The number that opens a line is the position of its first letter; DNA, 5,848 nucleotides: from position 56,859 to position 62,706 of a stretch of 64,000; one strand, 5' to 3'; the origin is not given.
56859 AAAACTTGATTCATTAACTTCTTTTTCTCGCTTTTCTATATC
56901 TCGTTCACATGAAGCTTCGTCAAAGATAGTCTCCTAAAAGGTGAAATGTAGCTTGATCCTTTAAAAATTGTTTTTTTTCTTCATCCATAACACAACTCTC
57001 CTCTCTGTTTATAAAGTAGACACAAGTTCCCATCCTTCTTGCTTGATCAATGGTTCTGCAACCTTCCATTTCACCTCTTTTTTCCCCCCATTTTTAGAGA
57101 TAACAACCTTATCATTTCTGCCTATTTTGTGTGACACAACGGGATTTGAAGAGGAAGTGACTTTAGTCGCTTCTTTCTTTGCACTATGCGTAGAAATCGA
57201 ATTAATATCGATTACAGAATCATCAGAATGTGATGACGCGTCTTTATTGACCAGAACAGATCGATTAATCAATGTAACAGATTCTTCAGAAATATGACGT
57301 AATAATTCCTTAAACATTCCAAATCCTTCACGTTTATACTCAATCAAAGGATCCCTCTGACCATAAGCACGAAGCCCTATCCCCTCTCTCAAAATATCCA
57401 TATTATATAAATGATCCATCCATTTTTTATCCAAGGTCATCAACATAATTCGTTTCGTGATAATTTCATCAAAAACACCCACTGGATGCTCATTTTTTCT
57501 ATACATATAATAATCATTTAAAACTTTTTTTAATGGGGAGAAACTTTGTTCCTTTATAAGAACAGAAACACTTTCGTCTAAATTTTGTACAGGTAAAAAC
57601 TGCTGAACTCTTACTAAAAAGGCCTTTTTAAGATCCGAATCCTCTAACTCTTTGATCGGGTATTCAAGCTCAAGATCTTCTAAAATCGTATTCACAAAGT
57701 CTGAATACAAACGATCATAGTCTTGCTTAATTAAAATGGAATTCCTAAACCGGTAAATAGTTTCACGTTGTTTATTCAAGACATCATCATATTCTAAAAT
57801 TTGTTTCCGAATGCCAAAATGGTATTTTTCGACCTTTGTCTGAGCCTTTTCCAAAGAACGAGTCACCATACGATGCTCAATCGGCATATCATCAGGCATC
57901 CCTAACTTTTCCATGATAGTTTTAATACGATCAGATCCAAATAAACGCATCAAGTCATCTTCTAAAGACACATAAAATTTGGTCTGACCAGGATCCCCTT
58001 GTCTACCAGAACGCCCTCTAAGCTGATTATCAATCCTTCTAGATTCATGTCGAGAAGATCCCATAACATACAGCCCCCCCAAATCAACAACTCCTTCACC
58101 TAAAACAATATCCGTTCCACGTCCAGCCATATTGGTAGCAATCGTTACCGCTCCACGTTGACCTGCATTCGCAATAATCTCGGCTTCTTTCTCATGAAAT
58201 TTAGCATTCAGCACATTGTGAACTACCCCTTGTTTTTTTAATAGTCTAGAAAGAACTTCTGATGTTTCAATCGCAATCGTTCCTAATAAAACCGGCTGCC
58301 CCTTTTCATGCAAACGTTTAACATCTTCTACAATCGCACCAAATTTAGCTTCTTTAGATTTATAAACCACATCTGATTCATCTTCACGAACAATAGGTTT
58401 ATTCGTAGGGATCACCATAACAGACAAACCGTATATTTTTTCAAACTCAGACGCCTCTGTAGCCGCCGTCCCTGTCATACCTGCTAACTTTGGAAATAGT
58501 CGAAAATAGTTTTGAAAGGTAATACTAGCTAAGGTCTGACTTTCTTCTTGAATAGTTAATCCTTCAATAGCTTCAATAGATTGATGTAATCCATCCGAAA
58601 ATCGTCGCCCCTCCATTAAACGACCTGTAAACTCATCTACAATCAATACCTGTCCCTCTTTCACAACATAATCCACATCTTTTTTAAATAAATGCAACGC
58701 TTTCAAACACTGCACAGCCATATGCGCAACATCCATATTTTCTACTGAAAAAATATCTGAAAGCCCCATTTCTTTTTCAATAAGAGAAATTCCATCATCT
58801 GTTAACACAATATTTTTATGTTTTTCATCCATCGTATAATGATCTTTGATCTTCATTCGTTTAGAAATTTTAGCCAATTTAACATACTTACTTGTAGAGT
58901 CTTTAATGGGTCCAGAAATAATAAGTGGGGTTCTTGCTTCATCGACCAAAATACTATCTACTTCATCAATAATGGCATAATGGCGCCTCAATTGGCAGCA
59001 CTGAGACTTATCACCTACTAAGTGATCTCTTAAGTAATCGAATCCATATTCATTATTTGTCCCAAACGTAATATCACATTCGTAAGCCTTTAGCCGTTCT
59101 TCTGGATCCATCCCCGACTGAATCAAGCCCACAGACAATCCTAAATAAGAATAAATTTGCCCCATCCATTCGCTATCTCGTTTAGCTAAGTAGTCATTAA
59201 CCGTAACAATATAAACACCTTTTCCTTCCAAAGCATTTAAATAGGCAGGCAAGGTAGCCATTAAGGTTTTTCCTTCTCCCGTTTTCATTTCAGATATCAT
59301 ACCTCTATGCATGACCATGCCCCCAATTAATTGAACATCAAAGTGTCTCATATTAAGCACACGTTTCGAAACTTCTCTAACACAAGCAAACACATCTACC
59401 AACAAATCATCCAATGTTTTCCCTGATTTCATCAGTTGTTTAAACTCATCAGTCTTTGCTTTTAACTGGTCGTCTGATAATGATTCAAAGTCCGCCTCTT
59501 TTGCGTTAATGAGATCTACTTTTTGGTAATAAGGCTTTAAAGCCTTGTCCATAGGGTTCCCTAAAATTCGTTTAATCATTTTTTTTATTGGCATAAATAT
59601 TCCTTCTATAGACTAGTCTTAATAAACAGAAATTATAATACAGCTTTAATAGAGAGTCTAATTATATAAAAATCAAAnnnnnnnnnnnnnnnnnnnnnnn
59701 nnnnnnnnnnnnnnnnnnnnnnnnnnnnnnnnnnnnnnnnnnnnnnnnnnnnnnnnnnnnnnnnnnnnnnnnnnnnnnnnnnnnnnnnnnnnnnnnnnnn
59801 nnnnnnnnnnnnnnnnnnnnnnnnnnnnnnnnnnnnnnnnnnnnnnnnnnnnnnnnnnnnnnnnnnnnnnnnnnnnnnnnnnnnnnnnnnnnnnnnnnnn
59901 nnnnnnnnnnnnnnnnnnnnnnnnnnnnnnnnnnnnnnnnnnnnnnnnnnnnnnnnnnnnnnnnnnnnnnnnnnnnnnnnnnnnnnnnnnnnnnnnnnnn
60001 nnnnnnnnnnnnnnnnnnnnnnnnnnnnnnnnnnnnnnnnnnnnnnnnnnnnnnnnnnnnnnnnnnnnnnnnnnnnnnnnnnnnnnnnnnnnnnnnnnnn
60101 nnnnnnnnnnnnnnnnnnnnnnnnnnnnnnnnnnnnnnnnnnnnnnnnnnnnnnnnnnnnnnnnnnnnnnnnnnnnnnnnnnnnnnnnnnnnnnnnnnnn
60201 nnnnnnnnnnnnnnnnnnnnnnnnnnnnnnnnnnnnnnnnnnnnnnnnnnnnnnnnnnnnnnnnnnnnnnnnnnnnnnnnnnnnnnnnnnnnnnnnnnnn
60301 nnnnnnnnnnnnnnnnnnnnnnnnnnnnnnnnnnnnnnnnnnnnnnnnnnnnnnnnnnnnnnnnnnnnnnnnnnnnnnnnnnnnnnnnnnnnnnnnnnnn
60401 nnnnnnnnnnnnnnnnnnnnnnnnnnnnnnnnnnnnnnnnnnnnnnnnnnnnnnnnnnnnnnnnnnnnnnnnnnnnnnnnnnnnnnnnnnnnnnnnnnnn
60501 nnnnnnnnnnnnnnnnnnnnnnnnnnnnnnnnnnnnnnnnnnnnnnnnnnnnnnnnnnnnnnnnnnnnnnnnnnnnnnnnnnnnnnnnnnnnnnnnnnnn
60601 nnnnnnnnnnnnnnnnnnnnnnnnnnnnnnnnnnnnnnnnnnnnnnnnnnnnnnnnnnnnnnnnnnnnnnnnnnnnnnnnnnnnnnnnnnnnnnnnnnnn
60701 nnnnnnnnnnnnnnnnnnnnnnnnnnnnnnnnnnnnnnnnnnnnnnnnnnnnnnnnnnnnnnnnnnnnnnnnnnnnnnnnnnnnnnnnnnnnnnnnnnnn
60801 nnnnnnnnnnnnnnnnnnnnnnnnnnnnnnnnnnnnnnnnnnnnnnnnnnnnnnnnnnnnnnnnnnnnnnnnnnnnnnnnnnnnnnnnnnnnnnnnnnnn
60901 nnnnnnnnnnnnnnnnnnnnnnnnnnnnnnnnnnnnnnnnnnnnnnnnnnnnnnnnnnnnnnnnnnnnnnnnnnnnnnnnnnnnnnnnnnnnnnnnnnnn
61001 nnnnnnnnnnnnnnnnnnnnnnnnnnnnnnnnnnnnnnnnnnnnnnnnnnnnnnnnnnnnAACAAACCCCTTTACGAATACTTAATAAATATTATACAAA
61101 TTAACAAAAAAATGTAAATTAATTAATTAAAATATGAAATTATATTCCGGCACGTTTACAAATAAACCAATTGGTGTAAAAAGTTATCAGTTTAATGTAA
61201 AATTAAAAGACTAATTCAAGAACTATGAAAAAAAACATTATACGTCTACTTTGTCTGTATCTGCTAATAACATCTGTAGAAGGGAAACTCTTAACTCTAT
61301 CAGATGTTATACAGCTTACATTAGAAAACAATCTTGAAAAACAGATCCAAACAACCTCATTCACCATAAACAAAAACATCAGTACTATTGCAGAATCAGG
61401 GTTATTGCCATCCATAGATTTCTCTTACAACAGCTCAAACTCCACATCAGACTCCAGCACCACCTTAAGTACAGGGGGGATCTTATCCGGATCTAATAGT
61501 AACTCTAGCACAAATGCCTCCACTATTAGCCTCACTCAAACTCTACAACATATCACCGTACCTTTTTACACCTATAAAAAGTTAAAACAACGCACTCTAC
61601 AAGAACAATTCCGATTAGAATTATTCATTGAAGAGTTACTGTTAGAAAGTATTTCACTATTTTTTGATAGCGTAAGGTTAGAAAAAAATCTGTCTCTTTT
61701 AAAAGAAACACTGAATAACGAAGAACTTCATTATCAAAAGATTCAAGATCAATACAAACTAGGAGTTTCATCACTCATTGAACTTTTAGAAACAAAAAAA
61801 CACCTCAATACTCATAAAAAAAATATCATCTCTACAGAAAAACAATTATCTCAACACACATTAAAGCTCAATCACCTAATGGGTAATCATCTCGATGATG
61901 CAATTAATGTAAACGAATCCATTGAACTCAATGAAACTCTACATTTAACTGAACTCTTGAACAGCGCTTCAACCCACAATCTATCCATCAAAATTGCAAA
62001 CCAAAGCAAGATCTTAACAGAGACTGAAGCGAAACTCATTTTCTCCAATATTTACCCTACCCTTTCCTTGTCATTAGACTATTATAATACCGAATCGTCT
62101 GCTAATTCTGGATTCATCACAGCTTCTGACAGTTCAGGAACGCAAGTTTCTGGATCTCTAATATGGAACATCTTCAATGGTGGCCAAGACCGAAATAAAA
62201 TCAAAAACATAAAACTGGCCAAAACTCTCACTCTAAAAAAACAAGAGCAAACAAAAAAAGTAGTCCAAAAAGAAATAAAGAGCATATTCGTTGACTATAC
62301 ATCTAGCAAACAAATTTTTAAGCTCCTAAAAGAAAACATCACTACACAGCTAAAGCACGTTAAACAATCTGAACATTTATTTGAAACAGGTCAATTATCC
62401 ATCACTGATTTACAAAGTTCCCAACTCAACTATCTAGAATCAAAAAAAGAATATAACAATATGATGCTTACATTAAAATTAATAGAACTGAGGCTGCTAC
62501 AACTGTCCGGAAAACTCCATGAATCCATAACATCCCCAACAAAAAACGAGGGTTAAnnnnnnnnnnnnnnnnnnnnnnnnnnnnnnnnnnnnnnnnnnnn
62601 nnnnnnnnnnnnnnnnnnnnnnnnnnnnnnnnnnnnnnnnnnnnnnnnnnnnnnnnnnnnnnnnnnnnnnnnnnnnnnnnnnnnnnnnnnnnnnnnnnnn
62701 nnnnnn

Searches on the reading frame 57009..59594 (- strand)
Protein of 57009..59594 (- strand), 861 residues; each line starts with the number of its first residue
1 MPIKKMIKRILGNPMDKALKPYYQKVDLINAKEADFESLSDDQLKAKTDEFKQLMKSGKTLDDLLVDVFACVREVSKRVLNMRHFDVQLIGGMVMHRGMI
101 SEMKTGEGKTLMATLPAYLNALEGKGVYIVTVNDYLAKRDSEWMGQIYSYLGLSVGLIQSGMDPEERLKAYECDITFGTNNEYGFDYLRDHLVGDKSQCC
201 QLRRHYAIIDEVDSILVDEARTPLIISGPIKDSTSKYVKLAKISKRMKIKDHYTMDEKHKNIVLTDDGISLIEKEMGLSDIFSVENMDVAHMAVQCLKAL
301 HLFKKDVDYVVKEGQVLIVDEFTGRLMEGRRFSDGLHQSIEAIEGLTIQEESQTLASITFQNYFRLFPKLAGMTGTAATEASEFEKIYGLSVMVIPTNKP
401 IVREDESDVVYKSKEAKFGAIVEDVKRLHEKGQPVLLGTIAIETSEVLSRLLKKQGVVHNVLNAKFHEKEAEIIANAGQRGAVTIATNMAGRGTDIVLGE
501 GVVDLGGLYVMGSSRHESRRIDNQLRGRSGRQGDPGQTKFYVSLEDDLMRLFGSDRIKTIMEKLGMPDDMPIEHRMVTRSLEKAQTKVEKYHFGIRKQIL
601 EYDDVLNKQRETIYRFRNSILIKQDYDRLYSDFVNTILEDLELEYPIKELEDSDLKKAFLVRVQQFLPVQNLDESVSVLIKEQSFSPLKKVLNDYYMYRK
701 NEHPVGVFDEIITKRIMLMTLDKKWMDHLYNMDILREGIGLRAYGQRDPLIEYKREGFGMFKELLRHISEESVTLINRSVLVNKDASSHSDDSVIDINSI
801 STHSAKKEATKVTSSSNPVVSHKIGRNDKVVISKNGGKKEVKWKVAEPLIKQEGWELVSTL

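Call 71: search_protein_families(library=pfam, proteins=[window:57009-59594:-], max_evalue=0.001)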
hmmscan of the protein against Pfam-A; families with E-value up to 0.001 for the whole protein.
window:57009-59594:- (861 aa): 6 families
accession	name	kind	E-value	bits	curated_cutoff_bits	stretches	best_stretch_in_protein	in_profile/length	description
PF07517.20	SecA_DEAD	-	3.3e-123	411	24.6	1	8-385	2-290/290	SecA DEAD-like domain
PF21090.3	P-loop_SecA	-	1.6e-80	270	27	2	400-499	1-100/205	SecA P-loop domain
PF07516.18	SecA_SW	-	5.4e-54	183.7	26.7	1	571-776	1-196/200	SecA Wing and Scaffold domain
PF01043.26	SecA_PP_bind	-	3.6e-38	131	23.5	1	233-341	2-110/110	SecA preprotein cross-linking domain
PF00270.35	DEAD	-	1.5e-08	35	26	1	96-219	14-133/167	DEAD/DEAH box helicase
PF00271.37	Helicase_C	-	0.00088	19.9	23.5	0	429-533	12-110/110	Helicase conserved C-terminal domain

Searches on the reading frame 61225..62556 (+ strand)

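Call 71: search_protein_families(library=pfam, proteins=[window:61225-62556:+], max_evalue=0.001)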
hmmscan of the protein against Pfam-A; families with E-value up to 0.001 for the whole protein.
window:61225-62556:+ (443 aa): 1 family
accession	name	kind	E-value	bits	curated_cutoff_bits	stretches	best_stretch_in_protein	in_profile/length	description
PF02321.23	OEP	-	3.6e-41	141.5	22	2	241-429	1-187/187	Outer membrane efflux protein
